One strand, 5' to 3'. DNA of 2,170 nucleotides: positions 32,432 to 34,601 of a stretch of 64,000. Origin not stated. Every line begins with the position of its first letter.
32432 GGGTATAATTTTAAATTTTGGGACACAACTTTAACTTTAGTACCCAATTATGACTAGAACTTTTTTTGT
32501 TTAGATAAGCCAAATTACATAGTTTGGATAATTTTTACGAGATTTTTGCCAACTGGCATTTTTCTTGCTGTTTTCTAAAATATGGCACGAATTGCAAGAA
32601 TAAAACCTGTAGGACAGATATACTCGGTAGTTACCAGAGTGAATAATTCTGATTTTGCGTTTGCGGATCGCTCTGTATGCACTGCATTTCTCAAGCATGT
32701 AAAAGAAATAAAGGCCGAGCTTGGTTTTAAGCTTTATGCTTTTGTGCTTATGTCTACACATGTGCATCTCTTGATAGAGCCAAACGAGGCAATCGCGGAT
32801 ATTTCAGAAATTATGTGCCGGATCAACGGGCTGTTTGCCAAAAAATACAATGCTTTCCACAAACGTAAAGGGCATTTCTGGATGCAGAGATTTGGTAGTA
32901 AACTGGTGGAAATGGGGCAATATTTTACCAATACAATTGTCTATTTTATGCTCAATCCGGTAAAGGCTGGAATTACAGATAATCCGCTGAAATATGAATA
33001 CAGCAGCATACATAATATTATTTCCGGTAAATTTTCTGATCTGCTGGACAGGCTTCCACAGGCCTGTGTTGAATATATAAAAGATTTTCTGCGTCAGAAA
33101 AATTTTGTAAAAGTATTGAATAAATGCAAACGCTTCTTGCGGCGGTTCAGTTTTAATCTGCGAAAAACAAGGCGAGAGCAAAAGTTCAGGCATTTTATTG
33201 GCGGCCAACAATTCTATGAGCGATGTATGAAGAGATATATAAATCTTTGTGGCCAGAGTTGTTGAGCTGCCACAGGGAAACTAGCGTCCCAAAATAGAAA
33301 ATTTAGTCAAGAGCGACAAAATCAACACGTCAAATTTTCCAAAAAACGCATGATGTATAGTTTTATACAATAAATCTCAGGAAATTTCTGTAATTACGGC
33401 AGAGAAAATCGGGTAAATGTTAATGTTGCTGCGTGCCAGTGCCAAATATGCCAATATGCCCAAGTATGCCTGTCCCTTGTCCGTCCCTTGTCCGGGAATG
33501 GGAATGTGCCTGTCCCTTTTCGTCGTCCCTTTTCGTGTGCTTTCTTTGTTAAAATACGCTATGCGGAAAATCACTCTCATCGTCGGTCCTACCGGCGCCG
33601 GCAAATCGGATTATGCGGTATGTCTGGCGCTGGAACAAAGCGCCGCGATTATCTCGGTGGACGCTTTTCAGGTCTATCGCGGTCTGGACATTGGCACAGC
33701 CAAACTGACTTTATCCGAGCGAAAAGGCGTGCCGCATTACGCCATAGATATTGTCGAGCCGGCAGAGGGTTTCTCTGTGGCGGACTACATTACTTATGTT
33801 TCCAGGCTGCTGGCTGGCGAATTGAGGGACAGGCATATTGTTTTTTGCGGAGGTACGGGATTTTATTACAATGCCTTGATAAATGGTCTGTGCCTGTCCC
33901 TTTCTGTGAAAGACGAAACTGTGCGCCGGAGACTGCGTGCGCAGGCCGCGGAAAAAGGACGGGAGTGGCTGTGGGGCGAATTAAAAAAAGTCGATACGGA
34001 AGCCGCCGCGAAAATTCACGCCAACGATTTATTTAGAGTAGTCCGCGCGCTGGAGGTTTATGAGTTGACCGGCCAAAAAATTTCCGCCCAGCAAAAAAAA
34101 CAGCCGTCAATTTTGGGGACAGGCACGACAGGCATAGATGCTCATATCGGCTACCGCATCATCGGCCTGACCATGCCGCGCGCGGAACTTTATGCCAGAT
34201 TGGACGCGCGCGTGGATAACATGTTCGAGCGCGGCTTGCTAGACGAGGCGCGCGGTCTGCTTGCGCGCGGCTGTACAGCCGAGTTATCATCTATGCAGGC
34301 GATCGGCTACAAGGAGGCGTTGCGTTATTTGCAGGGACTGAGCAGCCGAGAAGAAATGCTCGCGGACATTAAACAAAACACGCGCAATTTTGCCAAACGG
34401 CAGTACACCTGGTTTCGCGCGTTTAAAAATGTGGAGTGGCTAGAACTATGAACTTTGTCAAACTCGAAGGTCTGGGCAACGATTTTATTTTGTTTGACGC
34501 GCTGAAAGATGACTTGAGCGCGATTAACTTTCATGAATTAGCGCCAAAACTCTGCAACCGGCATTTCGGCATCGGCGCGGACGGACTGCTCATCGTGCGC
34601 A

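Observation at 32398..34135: Clustered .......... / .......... decamers and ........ repeats around the RAYT gene and inside miaA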

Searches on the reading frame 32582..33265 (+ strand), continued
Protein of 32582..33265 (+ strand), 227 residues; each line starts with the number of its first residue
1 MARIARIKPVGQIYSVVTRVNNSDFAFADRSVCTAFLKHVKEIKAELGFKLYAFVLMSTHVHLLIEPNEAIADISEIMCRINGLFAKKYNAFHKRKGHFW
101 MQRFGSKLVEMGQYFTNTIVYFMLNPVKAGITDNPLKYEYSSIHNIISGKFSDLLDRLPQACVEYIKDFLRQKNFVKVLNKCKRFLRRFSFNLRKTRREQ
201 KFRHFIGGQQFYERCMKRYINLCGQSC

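Call 79: find_homologous_proteins(query=L001:8388-8783:-, max_evalue=0.00001)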
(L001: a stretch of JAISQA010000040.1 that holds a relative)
Query L001:8388-8783:- (131 aa): 10 proteins with E <= 0.00001 among 24 candidates.
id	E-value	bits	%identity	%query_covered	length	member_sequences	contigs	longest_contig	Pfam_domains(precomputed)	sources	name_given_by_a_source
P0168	4.0e-77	274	100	100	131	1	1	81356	PF12844.14,PF01381.29,PF13560.13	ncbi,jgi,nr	ncbi:MAG: helix-turn-helix transcriptional regulator [Candidatus Margulisbacteria bacterium]|jgi:tra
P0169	4.9e-35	138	63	94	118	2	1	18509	-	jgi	jgi:transcriptional regulator with XRE-family HTH domain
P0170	7.6e-35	137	62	92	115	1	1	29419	PF01381.29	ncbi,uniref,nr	ncbi:helix-turn-helix XRE-family transcriptional regulators [Candidatus Termititenax aidoneus]|unire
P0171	1.2e-34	137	58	98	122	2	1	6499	-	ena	-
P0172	2.0e-34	136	60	95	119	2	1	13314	PF01381.29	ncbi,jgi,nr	ncbi:MAG: helix-turn-helix domain-containing protein [Candidatus Margulisbacteria bacterium]|jgi:tra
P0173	2.4e-33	133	56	96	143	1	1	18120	PF01381.29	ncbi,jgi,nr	ncbi:MAG: helix-turn-helix domain-containing protein [Candidatus Margulisbacteria bacterium]|jgi:tra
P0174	1.0e-32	131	53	96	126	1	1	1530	PF12844.14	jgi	jgi:transcriptional regulator with XRE-family HTH domain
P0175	2.3e-32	129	52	96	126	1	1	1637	PF12844.14,PF01381.29,PF13560.13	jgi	jgi:transcriptional regulator with XRE-family HTH domain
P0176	4.7e-32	128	53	97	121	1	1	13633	PF01381.29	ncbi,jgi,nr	ncbi:MAG: helix-turn-helix domain-containing protein [Candidatus Margulisbacteria bacterium]|jgi:tra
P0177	3.3e-26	110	48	79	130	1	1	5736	PF01381.29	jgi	jgi:transcriptional regulator with XRE-family HTH domain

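Call 82: search_protein_families(library=pfam, proteins=[L001:10916-11710:-, L001:8903-9706:+], max_evalue=0.01)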
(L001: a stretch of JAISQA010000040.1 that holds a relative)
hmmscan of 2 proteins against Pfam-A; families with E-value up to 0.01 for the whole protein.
L001:10916-11710:- (264 aa): 0 families

L001:8903-9706:+ (267 aa): 2 families
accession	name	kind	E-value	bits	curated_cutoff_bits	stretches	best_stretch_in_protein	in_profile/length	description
PF12788.12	YmaF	-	0.0027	18.6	27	0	190-246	27-86/97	YmaF family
PF21939.1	Gp10_C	-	0.0039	18.6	27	0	34-123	18-113/139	Baseplate structural protein Gp10, C-terminal domain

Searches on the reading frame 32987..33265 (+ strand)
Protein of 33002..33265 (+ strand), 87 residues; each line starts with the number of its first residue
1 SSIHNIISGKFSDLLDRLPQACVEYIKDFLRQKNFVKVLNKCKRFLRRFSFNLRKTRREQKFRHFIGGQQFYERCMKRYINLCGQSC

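Call 54: search_protein_families(library=pfam, proteins=[window:33002-33265:+], max_evalue=1)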
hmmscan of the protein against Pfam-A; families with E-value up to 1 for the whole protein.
window:33002-33265:+ (87 aa): 1 family
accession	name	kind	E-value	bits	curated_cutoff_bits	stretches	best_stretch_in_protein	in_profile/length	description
PF00427.26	PBS_linker_poly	-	0.0098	16.4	28.7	1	30-84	41-96/126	Phycobilisome Linker polypeptide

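Call 74: predict_structure(alignment_id=A5)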
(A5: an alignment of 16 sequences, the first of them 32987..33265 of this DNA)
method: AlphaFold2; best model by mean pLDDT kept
length: 92 residues; sequences in the alignment: 16
mean_pLDDT: 52.8   pTM: 0.26
mean pLDDT of the five models: 52.8, 52.6, 51.3, 50.0, 49.2
residues with pLDDT >= 90: 0; 70-90: 1; 50-70: 50; < 50: 41
segments of 3 or more residues with pLDDT < 50: 1-20, 46-58, 86-92
pLDDT, mean of each block of 10 residues (from residue 1): 35 42 63 62 47 45 67 66 50 39
secondary structure, 60 per line:
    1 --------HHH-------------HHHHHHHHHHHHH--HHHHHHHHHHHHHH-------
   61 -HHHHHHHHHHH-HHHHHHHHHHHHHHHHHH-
elements in order: H25-37 H40-53 H62-72 H74-91

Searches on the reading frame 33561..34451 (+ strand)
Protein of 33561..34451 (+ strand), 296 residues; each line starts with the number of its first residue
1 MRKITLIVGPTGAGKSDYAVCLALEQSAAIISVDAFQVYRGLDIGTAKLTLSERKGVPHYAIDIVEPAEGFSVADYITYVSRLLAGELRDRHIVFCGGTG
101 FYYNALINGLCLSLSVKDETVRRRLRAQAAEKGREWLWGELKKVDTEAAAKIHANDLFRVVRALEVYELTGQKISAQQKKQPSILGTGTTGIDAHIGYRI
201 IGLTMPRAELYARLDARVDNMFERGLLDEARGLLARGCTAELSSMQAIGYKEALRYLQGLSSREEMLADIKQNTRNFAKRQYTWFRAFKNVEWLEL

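Call 7: search_protein_families(library=pfam, proteins=[window:33561-34451:+])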
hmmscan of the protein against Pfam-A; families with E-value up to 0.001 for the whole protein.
window:33561-34451:+ (296 aa): 3 families
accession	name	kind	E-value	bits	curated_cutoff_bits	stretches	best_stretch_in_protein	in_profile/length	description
PF01715.23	IPPT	-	1.5e-81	274.1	23.6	1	37-287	1-242/243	IPP transferase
PF01745.22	IPT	-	4.1e-09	36.6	20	1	3-56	2-55/233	Isopentenyl transferase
PF13671.12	AAA_33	-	0.0009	20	27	0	5-35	2-32/143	AAA domain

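Call 10: find_encoding_contigs(protein=window:33561-34451:+, flank=10000, max_places=10)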
Protein window:33561-34451:+ (296 aa): no gene with exactly this product is on record in the collection.

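Call 26: find_homologous_proteins(query=window:33561-34451:+, max_evalue=1e-40)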
Query window:33561-34451:+ (296 aa): 5879 proteins with E <= 1e-40 among 8000 candidates; the best 120 are listed.
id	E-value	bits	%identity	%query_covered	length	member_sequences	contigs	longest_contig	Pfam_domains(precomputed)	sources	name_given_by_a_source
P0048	1.1e-191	653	100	100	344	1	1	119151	PF01745.23,PF01715.24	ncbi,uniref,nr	ncbi:tRNA (adenosine(37)-N6)-dimethylallyltransferase MiaA [Candidatus Termititenax aidoneus]|uniref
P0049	1.1e-156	539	84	100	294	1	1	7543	PF01745.23,PF01715.24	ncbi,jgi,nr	ncbi:MAG: tRNA (adenosine(37)-N6)-dimethylallyltransferase MiaA [Candidatus Margulisbacteria bacteri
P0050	5.6e-153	526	84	100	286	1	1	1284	PF01745.23,PF01715.24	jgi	jgi:tRNA dimethylallyltransferase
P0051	2.1e-148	511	79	100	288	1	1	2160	PF01745.23,PF01715.24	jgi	jgi:tRNA dimethylallyltransferase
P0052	7.6e-148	510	79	100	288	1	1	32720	PF01745.23,PF01715.24,PF13671.13,PF13238.13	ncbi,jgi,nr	ncbi:MAG: tRNA (adenosine(37)-N6)-dimethylallyltransferase MiaA [Candidatus Margulisbacteria bacteri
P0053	5.0e-137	474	73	100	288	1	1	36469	PF01745.23,PF01715.24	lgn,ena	-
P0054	5.4e-137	474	73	100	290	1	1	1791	PF01745.23,PF01715.24,PF13238.13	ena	-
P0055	6.4e-135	467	74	100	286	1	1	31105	PF01745.23,PF01715.24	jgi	jgi:tRNA dimethylallyltransferase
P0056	7.3e-135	467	73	100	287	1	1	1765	PF01745.23,PF01715.24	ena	-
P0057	1.2e-134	466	74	100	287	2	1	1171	PF01745.23,PF01715.24,PF13671.13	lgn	-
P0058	3.1e-131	455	72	100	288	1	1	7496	PF01745.23,PF01715.24,PF13238.13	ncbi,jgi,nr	ncbi:MAG: tRNA (adenosine(37)-N6)-dimethylallyltransferase MiaA [Candidatus Margulisbacteria bacteri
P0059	1.1e-128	447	81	86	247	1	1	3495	PF01715.24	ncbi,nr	ncbi:MAG: tRNA (adenosine(37)-N6)-dimethylallyltransferase MiaA, partial [Candidatus Margulisbacteri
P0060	2.0e-121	423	67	99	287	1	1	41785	PF01745.23,PF01715.24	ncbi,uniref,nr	ncbi:tRNA (adenosine(37)-N6)-dimethylallyltransferase MiaA [Candidatus Termititenax persephonae]|uni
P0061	1.7e-91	325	54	100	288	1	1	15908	PF01745.23,PF01715.24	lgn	-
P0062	5.9e-91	323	53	97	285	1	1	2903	PF01745.23,PF01715.24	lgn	-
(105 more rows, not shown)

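Call 29: find_encoding_contigs(protein=P0049, flank=6000, max_places=2)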
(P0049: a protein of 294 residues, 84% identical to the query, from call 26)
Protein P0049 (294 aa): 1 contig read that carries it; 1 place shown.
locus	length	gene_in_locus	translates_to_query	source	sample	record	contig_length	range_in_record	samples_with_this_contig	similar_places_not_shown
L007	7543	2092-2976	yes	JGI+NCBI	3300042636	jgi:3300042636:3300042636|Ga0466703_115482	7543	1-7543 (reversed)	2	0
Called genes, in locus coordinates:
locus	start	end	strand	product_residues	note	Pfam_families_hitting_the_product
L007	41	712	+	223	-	PF01797:Y1_Tnp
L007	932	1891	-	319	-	PF00702:Hydrolase, PF13419:HAD_2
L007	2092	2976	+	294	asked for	PF01745:IPT, PF01715:IPPT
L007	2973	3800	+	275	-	PF01678:DAP_epimerase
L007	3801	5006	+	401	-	PF00155:Aminotran_1_2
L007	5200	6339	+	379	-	PF01637:ATPase_2 (faint), PF13173:AAA_14, PF13635:DUF4143, PF08279:HTH_11 (weak)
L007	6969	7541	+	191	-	?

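Call 30: find_encoding_contigs(protein=P0050, flank=6000, max_places=2)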
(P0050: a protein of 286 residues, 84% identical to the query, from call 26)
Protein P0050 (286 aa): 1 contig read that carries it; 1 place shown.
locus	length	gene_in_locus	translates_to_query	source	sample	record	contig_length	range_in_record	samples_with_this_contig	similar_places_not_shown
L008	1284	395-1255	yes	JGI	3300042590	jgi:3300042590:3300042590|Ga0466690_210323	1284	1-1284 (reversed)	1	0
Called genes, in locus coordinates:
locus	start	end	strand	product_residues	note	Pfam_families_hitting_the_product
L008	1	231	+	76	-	?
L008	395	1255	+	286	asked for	PF01745:IPT, PF01715:IPPT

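Call 31: find_encoding_contigs(protein=P0052, flank=6000, max_places=2)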
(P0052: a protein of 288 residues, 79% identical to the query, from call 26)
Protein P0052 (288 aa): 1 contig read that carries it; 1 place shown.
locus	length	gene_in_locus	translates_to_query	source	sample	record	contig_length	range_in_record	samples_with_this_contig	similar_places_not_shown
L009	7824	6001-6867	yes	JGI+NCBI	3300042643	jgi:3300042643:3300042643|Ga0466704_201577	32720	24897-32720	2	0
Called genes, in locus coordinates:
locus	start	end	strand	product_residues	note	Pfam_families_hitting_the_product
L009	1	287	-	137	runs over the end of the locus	-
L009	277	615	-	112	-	-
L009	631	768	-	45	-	-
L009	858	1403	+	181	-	PF01381:HTH_3 (weak)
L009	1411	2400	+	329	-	PF13310:Virulence_RhuM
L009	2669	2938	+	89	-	-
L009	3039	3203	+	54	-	-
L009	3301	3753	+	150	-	-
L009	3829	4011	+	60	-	-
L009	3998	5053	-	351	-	PF00291:PALP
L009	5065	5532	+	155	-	PF01909:NTP_transf_2, PF18765:Polbeta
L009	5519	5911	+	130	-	PF05168:HEPN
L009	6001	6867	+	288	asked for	PF01745:IPT, PF13238:AAA_18 (faint), PF13671:AAA_33 (faint), PF01715:IPPT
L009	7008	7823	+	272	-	PF01678:DAP_epimerase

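Call 32: find_encoding_contigs(protein=P0060, flank=6000, max_places=2)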
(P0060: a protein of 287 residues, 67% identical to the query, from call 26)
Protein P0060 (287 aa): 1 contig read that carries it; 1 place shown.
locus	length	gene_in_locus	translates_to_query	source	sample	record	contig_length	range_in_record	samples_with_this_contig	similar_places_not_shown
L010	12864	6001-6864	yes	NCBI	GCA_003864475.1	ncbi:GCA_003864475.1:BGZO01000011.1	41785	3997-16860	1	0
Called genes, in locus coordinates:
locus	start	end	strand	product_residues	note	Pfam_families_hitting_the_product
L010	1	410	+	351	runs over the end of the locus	PF13432:TPR_16 (faint), PF07719:TPR_2 (faint), PF13176:TPR_7 (faint), PF13414:TPR_11 (faint), PF13428:TPR_14 (faint), PF14559:TPR_19 (faint), PF00515:TPR_1 (faint), PF13181:TPR_8 (faint), +2 more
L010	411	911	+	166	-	PF10646:Germane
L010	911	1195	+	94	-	PF02686:GatC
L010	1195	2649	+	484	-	PF01425:Amidase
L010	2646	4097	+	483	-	PF02934:GatB_N, PF02637:GatB_Yqey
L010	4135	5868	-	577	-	PF08497:Radical_SAM_N, PF04055:Radical_SAM (weak), PF11842:DUF3362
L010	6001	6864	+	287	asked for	PF01745:IPT (weak), PF01715:IPPT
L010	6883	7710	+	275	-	PF01678:DAP_epimerase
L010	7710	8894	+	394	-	PF00155:Aminotran_1_2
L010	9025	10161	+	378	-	PF01637:ATPase_2 (faint), PF14516:AAA_35 (weak), PF13173:AAA_14, PF13635:DUF4143, PF08279:HTH_11 (weak)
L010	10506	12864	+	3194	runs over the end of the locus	-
